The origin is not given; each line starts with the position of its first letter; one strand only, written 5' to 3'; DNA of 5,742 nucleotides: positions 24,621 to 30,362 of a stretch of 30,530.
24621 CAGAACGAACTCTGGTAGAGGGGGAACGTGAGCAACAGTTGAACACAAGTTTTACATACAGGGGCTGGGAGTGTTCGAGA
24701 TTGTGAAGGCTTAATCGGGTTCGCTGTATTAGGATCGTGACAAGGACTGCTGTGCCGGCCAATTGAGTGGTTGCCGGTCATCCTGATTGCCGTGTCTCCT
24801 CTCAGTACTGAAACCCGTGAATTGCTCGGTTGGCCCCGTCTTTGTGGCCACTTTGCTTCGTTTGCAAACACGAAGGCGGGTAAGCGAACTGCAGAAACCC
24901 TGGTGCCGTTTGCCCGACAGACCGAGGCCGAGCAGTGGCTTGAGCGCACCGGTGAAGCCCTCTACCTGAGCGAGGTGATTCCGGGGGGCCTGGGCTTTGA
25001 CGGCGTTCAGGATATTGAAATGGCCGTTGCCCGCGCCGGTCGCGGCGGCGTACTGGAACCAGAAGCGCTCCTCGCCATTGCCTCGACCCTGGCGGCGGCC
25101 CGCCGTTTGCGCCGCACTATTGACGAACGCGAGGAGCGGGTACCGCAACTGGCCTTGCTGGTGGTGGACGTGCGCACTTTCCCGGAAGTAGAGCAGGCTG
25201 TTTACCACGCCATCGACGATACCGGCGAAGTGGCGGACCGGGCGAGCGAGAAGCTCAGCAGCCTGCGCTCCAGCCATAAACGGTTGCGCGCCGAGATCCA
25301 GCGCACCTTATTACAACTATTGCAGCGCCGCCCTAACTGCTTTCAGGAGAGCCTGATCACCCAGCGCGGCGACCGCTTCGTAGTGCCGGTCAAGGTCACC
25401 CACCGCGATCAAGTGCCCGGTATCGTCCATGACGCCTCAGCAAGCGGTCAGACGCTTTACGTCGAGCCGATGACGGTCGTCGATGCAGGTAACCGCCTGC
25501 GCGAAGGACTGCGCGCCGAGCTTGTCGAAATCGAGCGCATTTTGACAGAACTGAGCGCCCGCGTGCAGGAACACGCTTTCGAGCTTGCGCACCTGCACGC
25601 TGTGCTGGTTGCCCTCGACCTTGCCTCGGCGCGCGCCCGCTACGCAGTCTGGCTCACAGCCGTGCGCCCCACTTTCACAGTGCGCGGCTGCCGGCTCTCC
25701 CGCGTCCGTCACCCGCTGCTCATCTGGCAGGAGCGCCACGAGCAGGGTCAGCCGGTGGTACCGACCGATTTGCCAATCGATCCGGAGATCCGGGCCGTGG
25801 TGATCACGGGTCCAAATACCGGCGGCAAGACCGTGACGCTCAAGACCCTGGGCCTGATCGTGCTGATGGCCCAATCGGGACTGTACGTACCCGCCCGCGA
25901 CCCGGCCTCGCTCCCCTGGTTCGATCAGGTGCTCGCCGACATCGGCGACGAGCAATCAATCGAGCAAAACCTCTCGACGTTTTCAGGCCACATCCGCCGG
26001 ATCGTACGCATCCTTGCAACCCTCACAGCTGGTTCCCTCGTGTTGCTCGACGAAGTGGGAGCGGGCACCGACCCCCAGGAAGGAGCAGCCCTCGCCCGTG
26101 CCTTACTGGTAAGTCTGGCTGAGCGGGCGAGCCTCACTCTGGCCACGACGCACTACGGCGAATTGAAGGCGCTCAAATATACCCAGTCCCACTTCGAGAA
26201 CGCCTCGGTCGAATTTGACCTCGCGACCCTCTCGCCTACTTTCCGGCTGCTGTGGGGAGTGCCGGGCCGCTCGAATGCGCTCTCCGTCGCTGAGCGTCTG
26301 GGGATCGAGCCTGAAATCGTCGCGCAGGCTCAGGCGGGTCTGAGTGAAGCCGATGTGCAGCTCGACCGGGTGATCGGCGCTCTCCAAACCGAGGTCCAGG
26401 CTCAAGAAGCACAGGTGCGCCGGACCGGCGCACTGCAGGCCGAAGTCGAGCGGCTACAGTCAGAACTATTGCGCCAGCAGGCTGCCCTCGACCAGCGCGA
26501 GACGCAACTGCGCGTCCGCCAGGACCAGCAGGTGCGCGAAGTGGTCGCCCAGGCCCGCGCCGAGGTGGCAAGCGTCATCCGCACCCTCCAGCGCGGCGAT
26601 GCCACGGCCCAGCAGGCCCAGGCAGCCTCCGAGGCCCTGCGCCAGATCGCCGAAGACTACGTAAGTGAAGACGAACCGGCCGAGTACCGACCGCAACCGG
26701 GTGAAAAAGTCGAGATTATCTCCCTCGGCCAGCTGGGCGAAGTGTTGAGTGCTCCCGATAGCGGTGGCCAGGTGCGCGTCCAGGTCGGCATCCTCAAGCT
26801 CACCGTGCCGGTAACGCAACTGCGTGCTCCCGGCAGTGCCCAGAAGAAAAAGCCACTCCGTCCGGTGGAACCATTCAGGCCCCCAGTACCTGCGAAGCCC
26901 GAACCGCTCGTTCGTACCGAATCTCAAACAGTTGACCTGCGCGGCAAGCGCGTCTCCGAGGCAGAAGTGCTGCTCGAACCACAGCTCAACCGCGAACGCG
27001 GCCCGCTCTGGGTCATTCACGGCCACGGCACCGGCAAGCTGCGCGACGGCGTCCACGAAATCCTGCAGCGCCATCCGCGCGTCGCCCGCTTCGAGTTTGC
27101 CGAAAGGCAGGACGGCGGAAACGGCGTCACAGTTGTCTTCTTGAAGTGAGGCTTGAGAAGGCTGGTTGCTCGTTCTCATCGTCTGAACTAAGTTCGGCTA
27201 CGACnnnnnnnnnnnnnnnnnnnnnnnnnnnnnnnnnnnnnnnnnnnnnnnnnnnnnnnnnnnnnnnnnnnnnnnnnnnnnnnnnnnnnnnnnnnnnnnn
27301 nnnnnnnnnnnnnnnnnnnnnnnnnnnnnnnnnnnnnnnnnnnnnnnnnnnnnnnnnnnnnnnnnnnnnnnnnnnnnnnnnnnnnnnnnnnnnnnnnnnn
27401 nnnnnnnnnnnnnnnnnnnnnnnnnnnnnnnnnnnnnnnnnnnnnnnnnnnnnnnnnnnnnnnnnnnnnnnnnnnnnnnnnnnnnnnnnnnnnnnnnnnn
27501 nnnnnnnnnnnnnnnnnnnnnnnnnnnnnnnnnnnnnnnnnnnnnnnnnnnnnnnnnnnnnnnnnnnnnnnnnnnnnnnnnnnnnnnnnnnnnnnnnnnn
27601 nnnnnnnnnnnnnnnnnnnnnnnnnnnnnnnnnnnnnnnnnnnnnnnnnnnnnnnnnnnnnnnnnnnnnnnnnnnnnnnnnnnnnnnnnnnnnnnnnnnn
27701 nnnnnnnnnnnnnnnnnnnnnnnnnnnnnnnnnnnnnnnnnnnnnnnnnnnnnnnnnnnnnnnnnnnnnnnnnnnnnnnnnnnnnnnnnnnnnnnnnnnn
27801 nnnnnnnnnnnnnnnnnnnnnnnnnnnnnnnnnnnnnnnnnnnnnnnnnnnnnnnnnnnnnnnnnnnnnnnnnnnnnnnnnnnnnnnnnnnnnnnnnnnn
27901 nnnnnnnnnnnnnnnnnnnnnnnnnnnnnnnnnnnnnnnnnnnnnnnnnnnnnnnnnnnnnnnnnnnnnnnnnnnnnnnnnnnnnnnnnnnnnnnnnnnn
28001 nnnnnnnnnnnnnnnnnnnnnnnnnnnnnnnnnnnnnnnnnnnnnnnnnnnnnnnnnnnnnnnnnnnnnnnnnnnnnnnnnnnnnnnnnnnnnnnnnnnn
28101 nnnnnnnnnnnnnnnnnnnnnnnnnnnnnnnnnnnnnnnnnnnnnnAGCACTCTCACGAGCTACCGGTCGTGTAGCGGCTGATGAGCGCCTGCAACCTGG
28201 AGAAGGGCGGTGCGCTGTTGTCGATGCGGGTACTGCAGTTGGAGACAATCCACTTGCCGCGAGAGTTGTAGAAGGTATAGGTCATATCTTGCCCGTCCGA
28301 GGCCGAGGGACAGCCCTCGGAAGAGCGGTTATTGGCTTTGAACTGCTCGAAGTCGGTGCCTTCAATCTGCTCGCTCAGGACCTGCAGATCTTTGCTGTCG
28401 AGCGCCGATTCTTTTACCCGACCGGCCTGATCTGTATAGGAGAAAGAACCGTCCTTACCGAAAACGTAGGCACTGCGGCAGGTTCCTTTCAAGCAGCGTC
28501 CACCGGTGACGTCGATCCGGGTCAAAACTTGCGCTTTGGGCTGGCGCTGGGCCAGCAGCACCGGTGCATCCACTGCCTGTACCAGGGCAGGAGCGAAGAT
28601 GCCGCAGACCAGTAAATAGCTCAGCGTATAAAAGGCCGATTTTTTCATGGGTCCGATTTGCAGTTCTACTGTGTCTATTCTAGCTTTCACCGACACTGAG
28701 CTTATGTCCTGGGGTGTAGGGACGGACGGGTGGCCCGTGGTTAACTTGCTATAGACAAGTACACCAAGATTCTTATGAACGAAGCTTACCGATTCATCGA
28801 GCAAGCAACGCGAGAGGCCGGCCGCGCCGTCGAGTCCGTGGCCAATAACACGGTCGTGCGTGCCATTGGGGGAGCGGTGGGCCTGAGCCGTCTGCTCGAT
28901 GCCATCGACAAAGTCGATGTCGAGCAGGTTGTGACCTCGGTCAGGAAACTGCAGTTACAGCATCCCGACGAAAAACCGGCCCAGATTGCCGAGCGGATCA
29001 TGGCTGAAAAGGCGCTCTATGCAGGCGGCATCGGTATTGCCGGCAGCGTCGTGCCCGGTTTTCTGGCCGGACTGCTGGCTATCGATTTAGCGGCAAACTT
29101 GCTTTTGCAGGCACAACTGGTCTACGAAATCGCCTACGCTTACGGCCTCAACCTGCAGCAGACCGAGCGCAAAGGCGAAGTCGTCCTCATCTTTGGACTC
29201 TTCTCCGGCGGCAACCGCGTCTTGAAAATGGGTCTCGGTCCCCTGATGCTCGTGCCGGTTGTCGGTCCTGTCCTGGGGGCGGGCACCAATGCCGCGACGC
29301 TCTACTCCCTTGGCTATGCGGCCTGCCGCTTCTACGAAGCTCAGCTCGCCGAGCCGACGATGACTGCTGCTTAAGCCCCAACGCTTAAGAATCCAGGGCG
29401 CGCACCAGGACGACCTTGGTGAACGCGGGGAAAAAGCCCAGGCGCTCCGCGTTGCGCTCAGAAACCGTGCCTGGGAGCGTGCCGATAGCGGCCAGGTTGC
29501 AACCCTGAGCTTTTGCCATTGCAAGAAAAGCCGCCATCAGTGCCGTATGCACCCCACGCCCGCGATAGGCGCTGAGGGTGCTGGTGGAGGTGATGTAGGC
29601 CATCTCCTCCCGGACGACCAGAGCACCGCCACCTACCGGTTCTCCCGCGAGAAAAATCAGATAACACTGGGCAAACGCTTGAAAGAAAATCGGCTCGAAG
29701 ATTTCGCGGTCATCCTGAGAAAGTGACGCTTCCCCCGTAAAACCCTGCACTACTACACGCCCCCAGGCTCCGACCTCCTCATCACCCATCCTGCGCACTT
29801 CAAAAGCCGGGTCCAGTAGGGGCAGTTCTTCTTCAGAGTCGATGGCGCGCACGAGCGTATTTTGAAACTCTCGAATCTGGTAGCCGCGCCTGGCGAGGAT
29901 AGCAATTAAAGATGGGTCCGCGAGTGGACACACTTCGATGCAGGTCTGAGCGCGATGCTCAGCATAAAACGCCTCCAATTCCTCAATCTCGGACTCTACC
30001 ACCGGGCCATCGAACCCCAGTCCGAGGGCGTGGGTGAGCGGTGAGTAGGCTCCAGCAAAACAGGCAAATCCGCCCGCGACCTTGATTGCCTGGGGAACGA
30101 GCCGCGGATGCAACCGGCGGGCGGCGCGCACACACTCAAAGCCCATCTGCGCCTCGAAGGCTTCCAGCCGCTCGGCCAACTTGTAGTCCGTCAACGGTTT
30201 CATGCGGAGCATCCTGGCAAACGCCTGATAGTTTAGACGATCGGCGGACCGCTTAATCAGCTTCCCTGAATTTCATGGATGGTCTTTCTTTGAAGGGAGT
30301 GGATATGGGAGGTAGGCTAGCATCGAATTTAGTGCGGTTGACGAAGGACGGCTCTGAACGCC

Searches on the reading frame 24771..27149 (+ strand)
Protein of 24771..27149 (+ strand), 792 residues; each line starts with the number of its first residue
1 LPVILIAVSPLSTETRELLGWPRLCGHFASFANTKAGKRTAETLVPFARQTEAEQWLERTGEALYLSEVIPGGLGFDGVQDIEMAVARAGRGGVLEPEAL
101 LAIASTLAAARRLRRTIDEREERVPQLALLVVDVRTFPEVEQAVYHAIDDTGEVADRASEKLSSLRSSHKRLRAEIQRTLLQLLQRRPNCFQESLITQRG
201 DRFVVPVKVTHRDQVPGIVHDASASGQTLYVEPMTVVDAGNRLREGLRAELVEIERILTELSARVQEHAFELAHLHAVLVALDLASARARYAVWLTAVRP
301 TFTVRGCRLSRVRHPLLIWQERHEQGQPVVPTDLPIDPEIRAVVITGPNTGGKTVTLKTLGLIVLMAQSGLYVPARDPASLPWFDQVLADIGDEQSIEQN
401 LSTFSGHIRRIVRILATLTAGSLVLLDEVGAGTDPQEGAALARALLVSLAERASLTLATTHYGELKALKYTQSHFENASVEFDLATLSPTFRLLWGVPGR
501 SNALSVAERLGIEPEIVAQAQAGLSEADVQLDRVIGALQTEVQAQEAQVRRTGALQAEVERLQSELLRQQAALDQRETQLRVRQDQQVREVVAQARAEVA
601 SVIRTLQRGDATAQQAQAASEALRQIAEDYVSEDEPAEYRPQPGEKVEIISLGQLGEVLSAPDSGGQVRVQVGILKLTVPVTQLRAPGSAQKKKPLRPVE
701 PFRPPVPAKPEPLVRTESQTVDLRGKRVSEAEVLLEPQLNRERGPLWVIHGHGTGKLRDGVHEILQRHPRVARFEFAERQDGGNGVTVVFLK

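Call 4: search_protein_families(library=pfam, proteins=[window:24771-27149:+])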
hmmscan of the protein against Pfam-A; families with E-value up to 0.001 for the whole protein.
window:24771-27149:+ (792 aa): 3 families
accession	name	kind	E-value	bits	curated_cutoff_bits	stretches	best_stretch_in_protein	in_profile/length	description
PF00488.27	MutS_V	-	1.4e-34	120.2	30.2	1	343-525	1-185/188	MutS domain V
PF01713.27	Smr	-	2.6e-18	66.4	25.7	1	721-792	1-77/77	Smr domain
PF20297.4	MSSS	-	4.2e-14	52.4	26.8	1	643-684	1-42/42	MutS2 and Smr-associated SH3 domain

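Call 72: list_cluster_members(proteins=[window:24903-27149:+, window:23942-24517:-, window:27283-28146:+, window:28775-29374:+, window:29385-30203:-, window:20209-20718:+, window:21094-21363:+, window:21399-22646:+, window:15436-16203:-, window:12056-12829:-])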
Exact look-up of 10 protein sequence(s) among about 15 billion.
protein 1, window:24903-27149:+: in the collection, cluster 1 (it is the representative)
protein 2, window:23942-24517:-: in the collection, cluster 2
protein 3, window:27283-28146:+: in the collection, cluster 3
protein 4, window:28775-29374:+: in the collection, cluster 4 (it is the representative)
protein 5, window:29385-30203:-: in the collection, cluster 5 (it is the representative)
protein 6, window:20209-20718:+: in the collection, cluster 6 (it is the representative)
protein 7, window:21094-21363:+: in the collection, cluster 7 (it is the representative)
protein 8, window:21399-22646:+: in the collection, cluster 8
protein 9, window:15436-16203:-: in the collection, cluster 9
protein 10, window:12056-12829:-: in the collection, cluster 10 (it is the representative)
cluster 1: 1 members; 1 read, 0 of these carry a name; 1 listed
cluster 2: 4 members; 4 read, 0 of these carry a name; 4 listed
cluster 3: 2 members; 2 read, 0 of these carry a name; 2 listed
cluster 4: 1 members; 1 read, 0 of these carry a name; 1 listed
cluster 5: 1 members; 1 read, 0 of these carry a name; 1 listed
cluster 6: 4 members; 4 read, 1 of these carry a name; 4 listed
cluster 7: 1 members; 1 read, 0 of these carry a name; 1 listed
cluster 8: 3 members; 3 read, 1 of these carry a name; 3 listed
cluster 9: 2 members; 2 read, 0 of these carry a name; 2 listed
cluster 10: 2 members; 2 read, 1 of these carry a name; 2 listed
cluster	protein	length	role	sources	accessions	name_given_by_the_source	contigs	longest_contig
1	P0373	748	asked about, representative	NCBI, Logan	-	-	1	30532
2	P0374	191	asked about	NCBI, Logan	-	-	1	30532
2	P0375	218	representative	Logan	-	-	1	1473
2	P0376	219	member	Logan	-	-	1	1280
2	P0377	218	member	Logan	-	-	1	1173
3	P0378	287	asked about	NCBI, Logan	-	-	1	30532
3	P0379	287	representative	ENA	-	-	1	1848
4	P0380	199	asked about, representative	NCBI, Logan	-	-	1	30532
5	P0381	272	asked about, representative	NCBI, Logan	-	-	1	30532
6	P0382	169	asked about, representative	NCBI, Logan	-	-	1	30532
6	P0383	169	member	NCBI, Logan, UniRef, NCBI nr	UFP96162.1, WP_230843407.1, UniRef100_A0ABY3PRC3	MarR family winged helix-turn-helix transcriptional regulator [Gloeobacter morelensis] | MarR family transcriptional regulator n=1 Tax=Gloeobacter morelensis MG652769 ... | MarR family transcriptional regulator [Gloeobacter morelensis]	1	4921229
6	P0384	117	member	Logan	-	-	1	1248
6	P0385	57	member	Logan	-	-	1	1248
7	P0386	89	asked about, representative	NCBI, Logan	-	-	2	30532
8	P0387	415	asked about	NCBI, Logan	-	-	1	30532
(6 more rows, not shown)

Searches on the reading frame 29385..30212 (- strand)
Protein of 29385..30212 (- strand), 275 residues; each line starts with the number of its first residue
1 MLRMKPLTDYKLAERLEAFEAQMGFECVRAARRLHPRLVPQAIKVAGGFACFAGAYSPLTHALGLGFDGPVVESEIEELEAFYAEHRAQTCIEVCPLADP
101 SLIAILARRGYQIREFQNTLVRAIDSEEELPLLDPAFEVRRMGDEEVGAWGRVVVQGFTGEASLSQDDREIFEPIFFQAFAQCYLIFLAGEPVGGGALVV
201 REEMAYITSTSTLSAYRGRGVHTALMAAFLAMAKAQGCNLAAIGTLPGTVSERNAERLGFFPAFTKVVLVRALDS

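Call 4: search_protein_families(library=pfam, proteins=[window:29385-30212:-])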
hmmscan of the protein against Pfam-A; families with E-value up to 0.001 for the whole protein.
window:29385-30212:- (275 aa): 3 families
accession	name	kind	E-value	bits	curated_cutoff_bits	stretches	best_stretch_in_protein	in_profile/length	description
PF00583.31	Acetyltransf_1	-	1.8e-09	38.3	20.7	1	167-260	19-116/116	Acetyltransferase (GNAT) family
PF13527.13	Acetyltransf_9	-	1.1e-05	25.9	25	1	203-242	71-110/127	Acetyltransferase (GNAT) domain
PF13508.13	Acetyltransf_7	-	0.0001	23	27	1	184-246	6-67/84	Acetyltransferase (GNAT) domain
